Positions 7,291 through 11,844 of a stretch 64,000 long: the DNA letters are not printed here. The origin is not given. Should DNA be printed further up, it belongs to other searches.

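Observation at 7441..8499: Isoleucyl-tRNA synthetase fused to HhH motifs, two zinc ribbons and a DUF835-like domain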

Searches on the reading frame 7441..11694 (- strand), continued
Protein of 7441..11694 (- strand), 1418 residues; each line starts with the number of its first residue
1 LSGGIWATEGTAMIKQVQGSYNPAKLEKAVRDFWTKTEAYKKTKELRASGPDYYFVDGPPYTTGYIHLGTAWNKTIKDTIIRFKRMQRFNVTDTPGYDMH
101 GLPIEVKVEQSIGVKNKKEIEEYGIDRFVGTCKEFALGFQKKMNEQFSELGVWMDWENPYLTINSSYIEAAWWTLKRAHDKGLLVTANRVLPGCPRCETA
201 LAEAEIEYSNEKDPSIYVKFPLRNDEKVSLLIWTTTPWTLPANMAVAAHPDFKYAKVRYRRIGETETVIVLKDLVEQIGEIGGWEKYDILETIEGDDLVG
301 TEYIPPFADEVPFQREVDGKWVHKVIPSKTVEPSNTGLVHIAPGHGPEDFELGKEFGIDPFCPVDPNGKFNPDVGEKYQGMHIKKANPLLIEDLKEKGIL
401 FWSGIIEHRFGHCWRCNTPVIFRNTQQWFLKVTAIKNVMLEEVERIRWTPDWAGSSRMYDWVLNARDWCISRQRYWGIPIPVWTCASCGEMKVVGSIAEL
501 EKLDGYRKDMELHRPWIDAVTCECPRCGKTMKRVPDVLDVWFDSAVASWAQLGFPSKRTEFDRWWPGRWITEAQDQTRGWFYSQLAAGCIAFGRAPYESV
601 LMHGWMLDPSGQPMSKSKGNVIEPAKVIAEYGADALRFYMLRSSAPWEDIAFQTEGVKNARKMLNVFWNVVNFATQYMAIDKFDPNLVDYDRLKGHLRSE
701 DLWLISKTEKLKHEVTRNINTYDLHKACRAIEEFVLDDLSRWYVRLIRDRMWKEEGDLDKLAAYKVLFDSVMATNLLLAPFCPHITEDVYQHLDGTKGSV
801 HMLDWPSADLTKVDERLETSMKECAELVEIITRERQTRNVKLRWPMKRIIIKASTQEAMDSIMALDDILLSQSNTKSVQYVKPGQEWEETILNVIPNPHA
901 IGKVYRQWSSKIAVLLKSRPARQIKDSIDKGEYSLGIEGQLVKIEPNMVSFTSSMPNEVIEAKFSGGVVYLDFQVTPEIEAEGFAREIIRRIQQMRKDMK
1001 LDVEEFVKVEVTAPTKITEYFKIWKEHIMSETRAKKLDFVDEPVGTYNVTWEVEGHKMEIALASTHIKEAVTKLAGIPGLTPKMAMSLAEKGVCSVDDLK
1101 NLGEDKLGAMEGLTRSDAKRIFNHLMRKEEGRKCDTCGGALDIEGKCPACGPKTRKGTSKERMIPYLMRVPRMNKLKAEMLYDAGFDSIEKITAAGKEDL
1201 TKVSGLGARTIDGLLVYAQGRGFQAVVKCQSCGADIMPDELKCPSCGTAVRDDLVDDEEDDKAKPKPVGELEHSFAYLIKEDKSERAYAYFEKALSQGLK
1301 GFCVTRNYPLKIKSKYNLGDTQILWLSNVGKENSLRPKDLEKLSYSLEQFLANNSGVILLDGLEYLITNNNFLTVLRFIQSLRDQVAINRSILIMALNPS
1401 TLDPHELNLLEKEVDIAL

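Call 25: find_homologous_proteins(query=window:7441-11658:-, max_evalue=1e-50)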
Query window:7441-11658:- (1406 aa): 7999 proteins with E <= 1e-50 among 8000 candidates; the best 120 are listed.
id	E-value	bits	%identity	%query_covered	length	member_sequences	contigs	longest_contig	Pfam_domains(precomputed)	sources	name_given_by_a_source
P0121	0.0e+0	3043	91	100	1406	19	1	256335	PF09334.18,PF08264.20,PF14520.13,PF05763.19,PF00133.29,PF19302.5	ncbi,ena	-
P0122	0.0e+0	2371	69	100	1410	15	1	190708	PF09334.18,PF08264.20,PF14520.13,PF05763.19,PF00133.29,PF00633.30,PF19302.5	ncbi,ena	-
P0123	0.0e+0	2356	69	100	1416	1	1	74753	PF12826.14,PF09334.18,PF08264.20,PF14520.13,PF05763.19,PF00133.29,PF19302.5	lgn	-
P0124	0.0e+0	2342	68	100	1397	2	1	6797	PF09334.18,PF08264.20,PF14520.13,PF05763.19,PF01921.25,PF00133.29,PF19302.5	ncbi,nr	ncbi:MAG TPA: isoleucine--tRNA ligase [Methanomassiliicoccales archaeon]|nr:isoleucine--tRNA ligase 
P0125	0.0e+0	2341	68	100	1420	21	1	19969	PF09334.18,PF08264.20,PF14520.13,PF05763.19,PF01921.25,PF00133.29,PF19302.5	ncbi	-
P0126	0.0e+0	2336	68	100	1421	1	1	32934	PF09334.18,PF08264.20,PF14520.13,PF05763.19,PF00133.29,PF00633.30,PF19302.5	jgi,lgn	-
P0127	0.0e+0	2327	67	100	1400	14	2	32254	PF12826.14,PF09334.18,PF08264.20,PF10391.16,PF14520.13,PF03118.22,PF05763.19,PF00133.29,PF00633.30,PF19302.5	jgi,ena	-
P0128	0.0e+0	2326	68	100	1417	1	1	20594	PF12826.14,PF09334.18,PF13240.12,PF08264.20,PF14520.13,PF05763.19,PF12773.14,PF00133.29,PF00633.30,PF19302.5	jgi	jgi:isoleucyl-tRNA synthetase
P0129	0.0e+0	2315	68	100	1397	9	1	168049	PF09334.18,PF08264.20,PF14520.13,PF05763.19,PF00133.29,PF19302.5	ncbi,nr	ncbi:MAG: isoleucine--tRNA ligase [Methanomassiliicoccales archaeon]|nr:isoleucine--tRNA ligase [Met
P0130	0.0e+0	2298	67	100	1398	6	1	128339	PF09334.18,PF08264.20,PF14520.13,PF05763.19,PF00133.29,PF19302.5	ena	-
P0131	0.0e+0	2296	67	100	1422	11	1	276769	PF09334.18,PF13240.12,PF10391.16,PF05763.19,PF01921.25,PF00133.29,PF13248.12,PF12826.14,PF08264.20,PF14520.13,PF12773.14,PF00633.30,PF19302.5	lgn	-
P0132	0.0e+0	2295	67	100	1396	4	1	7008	PF09334.18,PF08264.20,PF14520.13,PF05763.19,PF00133.29,PF19302.5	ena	-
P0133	0.0e+0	2290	68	100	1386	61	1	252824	PF09334.18,PF08264.20,PF10391.16,PF14520.13,PF05763.19,PF00133.29,PF00633.30,PF19302.5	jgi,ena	-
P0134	0.0e+0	2277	66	100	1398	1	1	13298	PF09334.18,PF08264.20,PF10391.16,PF14520.13,PF03118.22,PF05763.19,PF01921.25,PF00133.29,PF00633.30,PF19302.5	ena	-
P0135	0.0e+0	2276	67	100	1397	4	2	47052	PF09334.18,PF08264.20,PF14520.13,PF03118.22,PF05763.19,PF00133.29,PF00633.30,PF19302.5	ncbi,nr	ncbi:MAG: isoleucine--tRNA ligase [Methanomassiliicoccales archaeon]|nr:isoleucine--tRNA ligase [Met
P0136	0.0e+0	2272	66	100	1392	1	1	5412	PF12826.14,PF09334.18,PF08264.20,PF14520.13,PF05763.19,PF12836.14,PF00133.29,PF00633.30,PF19302.5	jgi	-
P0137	0.0e+0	2271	66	100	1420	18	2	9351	PF12826.14,PF09334.18,PF13240.12,PF08264.20,PF14520.13,PF05763.19,PF12773.14,PF00133.29,PF00633.30,PF19302.5,PF13248.12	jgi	-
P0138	0.0e+0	2270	66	100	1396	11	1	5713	PF09334.18,PF08264.20,PF14520.13,PF03118.22,PF05763.19,PF00133.29,PF00633.30,PF19302.5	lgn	-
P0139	0.0e+0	2270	66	100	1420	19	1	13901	PF09334.18,PF08264.20,PF14520.13,PF05763.19,PF12773.14,PF01921.25,PF00133.29,PF19302.5,PF13248.12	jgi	jgi:isoleucyl-tRNA synthetase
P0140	0.0e+0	2267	65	100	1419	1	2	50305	PF12826.14,PF09334.18,PF13240.12,PF08264.20,PF14520.13,PF05763.19,PF12773.14,PF00133.29,PF00633.30,PF19302.5,PF13248.12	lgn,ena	-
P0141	0.0e+0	2267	67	100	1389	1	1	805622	PF12826.14,PF09334.18,PF08264.20,PF14520.13,PF05763.19,PF01921.25,PF00133.29,PF19302.5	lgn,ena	-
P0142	0.0e+0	2267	66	100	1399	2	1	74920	PF09334.18,PF08264.20,PF14520.13,PF05763.19,PF01921.25,PF12836.14,PF00133.29,PF00633.30,PF19302.5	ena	-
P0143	0.0e+0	2261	67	100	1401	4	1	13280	PF09334.18,PF08264.20,PF14520.13,PF05763.19,PF00133.29,PF19302.5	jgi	jgi:isoleucyl-tRNA synthetase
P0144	0.0e+0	2260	68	100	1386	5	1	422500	PF09334.18,PF08264.20,PF14520.13,PF05763.19,PF00133.29,PF19302.5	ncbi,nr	ncbi:MAG: isoleucine--tRNA ligase [Methanomassiliicoccales archaeon]|nr:isoleucine--tRNA ligase [Met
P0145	0.0e+0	2258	68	100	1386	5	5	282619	PF09334.18,PF08264.20,PF14520.13,PF05763.19,PF01921.25,PF00133.29,PF00633.30,PF19302.5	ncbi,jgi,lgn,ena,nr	ncbi:MAG TPA: isoleucine--tRNA ligase [Methanomassiliicoccales archaeon]|nr:isoleucine--tRNA ligase 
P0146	0.0e+0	2254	66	100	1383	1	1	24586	PF09334.18,PF08264.20,PF14520.13,PF05763.19,PF00133.29,PF19302.5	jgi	jgi:isoleucyl-tRNA synthetase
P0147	0.0e+0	2251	67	100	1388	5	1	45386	PF09334.18,PF08264.20,PF10391.16,PF14520.13,PF05763.19,PF00133.29,PF19302.5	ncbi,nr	ncbi:MAG: isoleucine--tRNA ligase [Methanomassiliicoccales archaeon]|nr:isoleucine--tRNA ligase [Met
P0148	0.0e+0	2246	68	100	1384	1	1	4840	PF09334.18,PF08264.20,PF10391.16,PF14520.13,PF03118.22,PF05763.19,PF00133.29,PF14229.13,PF00633.30,PF19302.5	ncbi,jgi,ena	-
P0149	0.0e+0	2243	66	100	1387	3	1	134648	PF09334.18,PF08264.20,PF14520.13,PF05763.19,PF00133.29,PF19302.5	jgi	jgi:isoleucyl-tRNA synthetase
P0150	0.0e+0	2238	65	100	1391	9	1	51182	PF09334.18,PF08264.20,PF14520.13,PF05763.19,PF00133.29,PF19302.5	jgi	jgi:isoleucyl-tRNA synthetase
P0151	0.0e+0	2234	66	100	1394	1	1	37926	PF09334.18,PF08264.20,PF10391.16,PF14520.13,PF03118.22,PF05763.19,PF00133.29,PF19302.5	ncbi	ncbi:MAG: isoleucine--tRNA ligase [Methanomassiliicoccales archaeon]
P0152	0.0e+0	2230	66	100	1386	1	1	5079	PF09334.18,PF08264.20,PF14520.13,PF05763.19,PF01921.25,PF00133.29,PF00633.30,PF19302.5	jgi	jgi:isoleucyl-tRNA synthetase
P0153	0.0e+0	2224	66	100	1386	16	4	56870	PF09334.18,PF08264.20,PF14520.13,PF05763.19,PF00133.29,PF00633.30,PF19302.5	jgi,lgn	-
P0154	0.0e+0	2215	65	100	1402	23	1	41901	PF09334.18,PF08264.20,PF14520.13,PF18551.7,PF05763.19,PF01921.25,PF00133.29,PF19302.5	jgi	-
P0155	0.0e+0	2212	68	95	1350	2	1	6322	PF09334.18,PF08264.20,PF14520.13,PF05763.19,PF00133.29,PF19302.5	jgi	jgi:isoleucyl-tRNA synthetase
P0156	0.0e+0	2204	64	100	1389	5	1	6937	PF09334.18,PF08264.20,PF14520.13,PF05763.19,PF00133.29,PF00633.30,PF19302.5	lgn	-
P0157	0.0e+0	2199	64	100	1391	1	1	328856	PF09334.18,PF08264.20,PF14520.13,PF05763.19,PF00133.29,PF19302.5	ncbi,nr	ncbi:MAG: isoleucine--tRNA ligase [Methanomassiliicoccus sp.]|nr:isoleucine--tRNA ligase [Methanomas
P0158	0.0e+0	2174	64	100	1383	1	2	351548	PF09334.18,PF08264.20,PF14520.13,PF05763.19,PF00133.29,PF19302.5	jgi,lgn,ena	-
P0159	0.0e+0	2171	65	100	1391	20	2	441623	PF09334.18,PF08264.20,PF14520.13,PF05763.19,PF00133.29,PF19302.5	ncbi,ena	-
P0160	0.0e+0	2129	63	100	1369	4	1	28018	PF09334.18,PF08264.20,PF14520.13,PF05763.19,PF00133.29,PF19302.5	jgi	jgi:isoleucyl-tRNA synthetase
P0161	0.0e+0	2124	63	100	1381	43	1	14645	PF09334.18,PF08264.20,PF14520.13,PF05763.19,PF00133.29,PF19302.5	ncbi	-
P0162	0.0e+0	2115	63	100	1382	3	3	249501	PF09334.18,PF08264.20,PF14520.13,PF05763.19,PF00133.29,PF19302.5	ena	-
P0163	0.0e+0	2077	62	100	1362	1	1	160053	PF09334.18,PF08264.20,PF14520.13,PF05763.19,PF01921.25,PF00133.29,PF19302.5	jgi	-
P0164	0.0e+0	2062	62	100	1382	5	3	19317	PF09334.18,PF08264.20,PF10391.16,PF14520.13,PF05763.19,PF00133.29,PF19302.5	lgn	-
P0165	0.0e+0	2061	62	100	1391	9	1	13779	PF09334.18,PF08264.20,PF14520.13,PF05763.19,PF00133.29,PF19302.5,PF13248.12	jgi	jgi:isoleucyl-tRNA synthetase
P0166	0.0e+0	2043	67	79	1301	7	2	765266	PF09334.18,PF08264.20,PF05763.19,PF00133.29,PF19302.5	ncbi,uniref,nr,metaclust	ncbi:isoleucine--tRNA ligase [Methanomassiliicoccus luminyensis]|uniref:isoleucine--tRNA ligase n=1 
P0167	0.0e+0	2038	61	100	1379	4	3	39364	PF09334.18,PF01406.26,PF08264.20,PF14520.13,PF05763.19,PF01921.25,PF00133.29,PF19302.5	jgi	jgi:isoleucyl-tRNA synthetase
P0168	0.0e+0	2019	61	100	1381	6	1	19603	PF09334.18,PF13240.12,PF08264.20,PF14520.13,PF05763.19,PF00133.29,PF19302.5,PF13248.12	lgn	-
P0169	0.0e+0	1977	60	100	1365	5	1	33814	PF09334.18,PF08264.20,PF14520.13,PF05763.19,PF01921.25,PF00133.29,PF19302.5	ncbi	-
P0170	0.0e+0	1974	60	100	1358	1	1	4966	PF09334.18,PF08264.20,PF14520.13,PF05763.19,PF00133.29,PF19302.5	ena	-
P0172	0.0e+0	1931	58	100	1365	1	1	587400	PF09334.18,PF08264.20,PF14520.13,PF05763.19,PF00133.29,PF19302.5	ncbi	-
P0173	0.0e+0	1913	59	97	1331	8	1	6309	PF09334.18,PF08264.20,PF14520.13,PF05763.19,PF01921.25,PF00133.29,PF19302.5,PF13248.12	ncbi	ncbi:MAG: isoleucine--tRNA ligase, partial [Methanomassiliicoccales archaeon]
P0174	0.0e+0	1854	58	100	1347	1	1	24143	PF09334.18,PF08264.20,PF05763.19,PF01921.25,PF00133.29,PF19302.5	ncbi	-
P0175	0.0e+0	1800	53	100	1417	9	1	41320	PF12826.14,PF09334.18,PF08264.20,PF10391.16,PF14520.13,PF05763.19,PF00133.29,PF11731.15,PF14229.13,PF19302.5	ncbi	-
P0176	0.0e+0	1767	53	100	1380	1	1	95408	PF12826.14,PF09334.18,PF08264.20,PF14520.13,PF05763.19,PF00133.29,PF00633.30,PF19302.5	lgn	-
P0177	0.0e+0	1763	54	100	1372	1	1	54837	PF12826.14,PF09334.18,PF08264.20,PF14520.13,PF05763.19,PF12836.14,PF00133.29,PF00633.30,PF19302.5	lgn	-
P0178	0.0e+0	1749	53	100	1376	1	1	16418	PF09334.18,PF08264.20,PF14520.13,PF05763.19,PF00133.29,PF00633.30,PF19302.5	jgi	jgi:isoleucyl-tRNA synthetase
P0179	0.0e+0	1745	53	100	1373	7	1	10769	PF09334.18,PF08264.20,PF14520.13,PF05763.19,PF00133.29,PF00633.30,PF19302.5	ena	-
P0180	0.0e+0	1745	53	100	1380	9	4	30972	PF12826.14,PF09334.18,PF08264.20,PF14520.13,PF05763.19,PF00133.29,PF19302.5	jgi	jgi:isoleucyl-tRNA synthetase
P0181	0.0e+0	1742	53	100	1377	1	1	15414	PF12826.14,PF09334.18,PF08264.20,PF14520.13,PF05763.19,PF00133.29,PF00633.30,PF19302.5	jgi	jgi:isoleucyl-tRNA synthetase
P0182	0.0e+0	1740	53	100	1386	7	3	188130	PF09334.18,PF08264.20,PF14520.13,PF05763.19,PF00133.29,PF19302.5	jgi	-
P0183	0.0e+0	1737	52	100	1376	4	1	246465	PF12826.14,PF09334.18,PF08264.20,PF14520.13,PF05763.19,PF00133.29,PF19302.5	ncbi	-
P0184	0.0e+0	1736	53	100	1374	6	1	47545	PF12826.14,PF09334.18,PF08264.20,PF14520.13,PF05763.19,PF00133.29,PF00633.30,PF19302.5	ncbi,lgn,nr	ncbi:MAG: isoleucine--tRNA ligase [Thermoplasmata archaeon]|nr:isoleucine--tRNA ligase [Thermoplasma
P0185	0.0e+0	1736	53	100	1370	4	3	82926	PF12826.14,PF09334.18,PF08264.20,PF14520.13,PF05763.19,PF00133.29,PF19302.5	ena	-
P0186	0.0e+0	1735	53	100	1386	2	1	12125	PF12826.14,PF09334.18,PF08264.20,PF14520.13,PF05763.19,PF00133.29,PF19302.5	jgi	jgi:isoleucyl-tRNA synthetase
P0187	0.0e+0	1734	53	100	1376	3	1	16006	PF09334.18,PF08264.20,PF14520.13,PF05763.19,PF00133.29,PF19302.5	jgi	jgi:isoleucyl-tRNA synthetase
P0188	0.0e+0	1731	52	100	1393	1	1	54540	PF09334.18,PF08264.20,PF14520.13,PF05763.19,PF00133.29,PF00633.30,PF19302.5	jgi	-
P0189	0.0e+0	1730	53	100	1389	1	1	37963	PF09334.18,PF08264.20,PF14520.13,PF05763.19,PF00133.29,PF19302.5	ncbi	-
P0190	0.0e+0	1729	52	100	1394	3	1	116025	PF09334.18,PF08264.20,PF14520.13,PF05763.19,PF00133.29,PF19302.5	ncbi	-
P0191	0.0e+0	1729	52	100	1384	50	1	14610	PF09334.18,PF08264.20,PF14520.13,PF05763.19,PF00133.29,PF19302.5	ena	-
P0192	0.0e+0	1729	52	100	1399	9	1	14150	PF12826.14,PF09334.18,PF08264.20,PF10391.16,PF14520.13,PF05763.19,PF00133.29,PF19302.5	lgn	-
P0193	0.0e+0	1728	52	100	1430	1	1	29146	PF09334.18,PF08264.20,PF14520.13,PF05763.19,PF00133.29,PF19302.5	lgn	-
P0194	0.0e+0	1727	52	100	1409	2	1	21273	PF09334.18,PF08264.20,PF14520.13,PF05763.19,PF00133.29,PF19302.5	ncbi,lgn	-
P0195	0.0e+0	1726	53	100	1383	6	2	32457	PF12826.14,PF09334.18,PF08264.20,PF14520.13,PF05763.19,PF00133.29,PF19302.5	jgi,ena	-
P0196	0.0e+0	1726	53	100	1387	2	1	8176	PF12826.14,PF09334.18,PF08264.20,PF14520.13,PF05763.19,PF00133.29,PF19302.5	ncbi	ncbi:MAG: isoleucine--tRNA ligase [Thermoplasmata archaeon]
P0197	0.0e+0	1725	52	100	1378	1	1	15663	PF09334.18,PF08264.20,PF14520.13,PF05763.19,PF00133.29,PF19302.5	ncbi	ncbi:MAG: isoleucine--tRNA ligase [Thermoplasmata archaeon]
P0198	0.0e+0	1724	52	100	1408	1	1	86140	PF09334.18,PF08264.20,PF14520.13,PF05763.19,PF00133.29,PF19302.5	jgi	-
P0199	0.0e+0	1724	52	100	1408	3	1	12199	PF12826.14,PF09334.18,PF08264.20,PF10391.16,PF14520.13,PF05763.19,PF00133.29,PF19302.5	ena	-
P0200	0.0e+0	1722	52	100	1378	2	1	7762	PF09334.18,PF08264.20,PF14520.13,PF05763.19,PF00133.29,PF19302.5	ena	-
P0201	0.0e+0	1722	55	79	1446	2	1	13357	PF09334.18,PF08264.20,PF14520.13,PF05763.19,PF00133.29,PF19302.5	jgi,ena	-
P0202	0.0e+0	1722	53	100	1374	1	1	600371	PF12826.14,PF09334.18,PF08264.20,PF14520.13,PF05763.19,PF00133.29,PF19302.5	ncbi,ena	-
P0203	0.0e+0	1718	53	100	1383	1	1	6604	PF09334.18,PF08264.20,PF14520.13,PF05763.19,PF00133.29,PF19302.5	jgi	jgi:isoleucyl-tRNA synthetase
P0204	0.0e+0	1718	51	100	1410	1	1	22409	PF09334.18,PF08264.20,PF14520.13,PF05763.19,PF00133.29,PF19302.5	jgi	-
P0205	0.0e+0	1717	51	100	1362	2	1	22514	PF12826.14,PF09334.18,PF08264.20,PF14520.13,PF05763.19,PF12773.14,PF00133.29,PF19302.5,PF13248.12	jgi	-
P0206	0.0e+0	1717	52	100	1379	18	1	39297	PF09334.18,PF08264.20,PF14520.13,PF05763.19,PF00133.29,PF19302.5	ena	-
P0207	0.0e+0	1717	55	79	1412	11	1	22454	PF09334.18,PF08264.20,PF14520.13,PF05763.19,PF00133.29,PF19302.5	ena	-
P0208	0.0e+0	1717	55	80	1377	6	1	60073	PF09334.18,PF08264.20,PF14520.13,PF05763.19,PF00133.29,PF19302.5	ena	-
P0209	0.0e+0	1716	52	100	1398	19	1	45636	PF09334.18,PF08264.20,PF14520.13,PF05763.19,PF00133.29,PF19302.5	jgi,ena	-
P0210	0.0e+0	1715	52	100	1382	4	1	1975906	PF09334.18,PF08264.20,PF14520.13,PF05763.19,PF00133.29,PF19302.5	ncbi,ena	-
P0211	0.0e+0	1714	52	100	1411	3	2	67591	PF09334.18,PF08264.20,PF14520.13,PF05763.19,PF00133.29,PF00633.30,PF19302.5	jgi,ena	-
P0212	0.0e+0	1714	55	79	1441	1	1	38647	PF09334.18,PF08264.20,PF14520.13,PF05763.19,PF00133.29,PF00633.30,PF19302.5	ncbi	-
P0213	0.0e+0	1714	66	75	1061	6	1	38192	PF09334.18,PF08264.20,PF00133.29,PF19302.5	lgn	-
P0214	0.0e+0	1714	52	100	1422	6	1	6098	PF12826.14,PF09334.18,PF08264.20,PF14520.13,PF05763.19,PF00133.29,PF19302.5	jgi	-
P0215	0.0e+0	1713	55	79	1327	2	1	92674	PF09334.18,PF08264.20,PF14520.13,PF05763.19,PF00133.29,PF19302.5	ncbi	-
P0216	0.0e+0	1712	55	79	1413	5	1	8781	PF12826.14,PF09334.18,PF08264.20,PF14520.13,PF05763.19,PF00133.29,PF19302.5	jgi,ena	-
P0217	0.0e+0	1712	56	79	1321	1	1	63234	PF09334.18,PF08264.20,PF14520.13,PF05763.19,PF00133.29,PF19302.5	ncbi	-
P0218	0.0e+0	1712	52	100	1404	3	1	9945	PF09334.18,PF08264.20,PF14520.13,PF05763.19,PF00133.29,PF19302.5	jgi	jgi:isoleucyl-tRNA synthetase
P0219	0.0e+0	1712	55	79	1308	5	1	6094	PF09334.18,PF08264.20,PF14520.13,PF05763.19,PF00133.29,PF19302.5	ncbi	-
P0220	0.0e+0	1711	55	79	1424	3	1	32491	PF09334.18,PF08264.20,PF14520.13,PF05763.19,PF00133.29,PF19302.5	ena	-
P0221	0.0e+0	1710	52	100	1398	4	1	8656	PF09334.18,PF08264.20,PF14520.13,PF05763.19,PF00133.29,PF00633.30,PF19302.5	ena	-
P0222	0.0e+0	1710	53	100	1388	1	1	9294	PF09334.18,PF08264.20,PF14520.13,PF05763.19,PF00133.29,PF00633.30,PF19302.5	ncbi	-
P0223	0.0e+0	1709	56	79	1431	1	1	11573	PF09334.18,PF08264.20,PF14520.13,PF05763.19,PF00133.29,PF19302.5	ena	-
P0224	0.0e+0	1709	52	99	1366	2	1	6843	PF09334.18,PF08264.20,PF14520.13,PF05763.19,PF00133.29,PF19302.5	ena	-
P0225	0.0e+0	1707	51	100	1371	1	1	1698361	PF09334.18,PF08264.20,PF14520.13,PF05763.19,PF00133.29,PF19302.5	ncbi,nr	ncbi:MAG: isoleucine--tRNA ligase [Methanobacteriota archaeon]|nr:MAG: isoleucine--tRNA ligase [Eury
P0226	0.0e+0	1707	52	99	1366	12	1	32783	PF09334.18,PF08264.20,PF14520.13,PF05763.19,PF00133.29,PF19302.5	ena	-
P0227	0.0e+0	1705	55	79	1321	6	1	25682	PF09334.18,PF08264.20,PF14520.13,PF05763.19,PF00133.29,PF19302.5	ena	-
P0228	0.0e+0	1704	52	100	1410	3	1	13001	PF12826.14,PF09334.18,PF08264.20,PF14520.13,PF05763.19,PF00133.29,PF19302.5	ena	-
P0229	0.0e+0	1701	56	76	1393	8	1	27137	PF09334.18,PF08264.20,PF14520.13,PF05763.19,PF00133.29,PF19302.5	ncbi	-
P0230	0.0e+0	1700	52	100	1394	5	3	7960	PF09334.18,PF08264.20,PF14520.13,PF05763.19,PF00133.29,PF19302.5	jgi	jgi:isoleucyl-tRNA synthetase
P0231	0.0e+0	1699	52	100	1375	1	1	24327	PF12826.14,PF09334.18,PF08264.20,PF14520.13,PF05763.19,PF00133.29,PF00633.30,PF19302.5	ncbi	-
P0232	0.0e+0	1697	53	81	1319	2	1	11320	PF09334.18,PF08264.20,PF14520.13,PF05763.19,PF00133.29,PF19302.5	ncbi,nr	ncbi:MAG: isoleucine--tRNA ligase [Thermoplasmata archaeon]|nr:isoleucine--tRNA ligase [Thermoplasma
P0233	0.0e+0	1695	52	100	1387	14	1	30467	PF09334.18,PF08264.20,PF14520.13,PF05763.19,PF00133.29,PF19302.5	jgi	jgi:isoleucyl-tRNA synthetase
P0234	0.0e+0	1693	55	79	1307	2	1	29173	PF09334.18,PF08264.20,PF14520.13,PF05763.19,PF00133.29,PF19302.5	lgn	-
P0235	0.0e+0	1693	51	100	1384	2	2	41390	PF09334.18,PF08264.20,PF14520.13,PF05763.19,PF00133.29,PF19302.5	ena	-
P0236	0.0e+0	1689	54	79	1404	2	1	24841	PF09334.18,PF08264.20,PF14520.13,PF05763.19,PF00133.29,PF19302.5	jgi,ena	-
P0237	0.0e+0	1688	51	100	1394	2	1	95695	PF12826.14,PF09334.18,PF08264.20,PF14520.13,PF05763.19,PF00133.29,PF19302.5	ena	-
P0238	0.0e+0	1683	52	100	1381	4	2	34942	PF09334.18,PF08264.20,PF14520.13,PF05763.19,PF00133.29,PF19302.5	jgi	jgi:isoleucyl-tRNA synthetase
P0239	0.0e+0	1683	51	100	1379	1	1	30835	PF09334.18,PF08264.20,PF14520.13,PF05763.19,PF00133.29,PF19302.5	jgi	jgi:isoleucyl-tRNA synthetase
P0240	0.0e+0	1680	51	100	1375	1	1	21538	PF09334.18,PF08264.20,PF14520.13,PF05763.19,PF00133.29,PF19302.5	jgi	-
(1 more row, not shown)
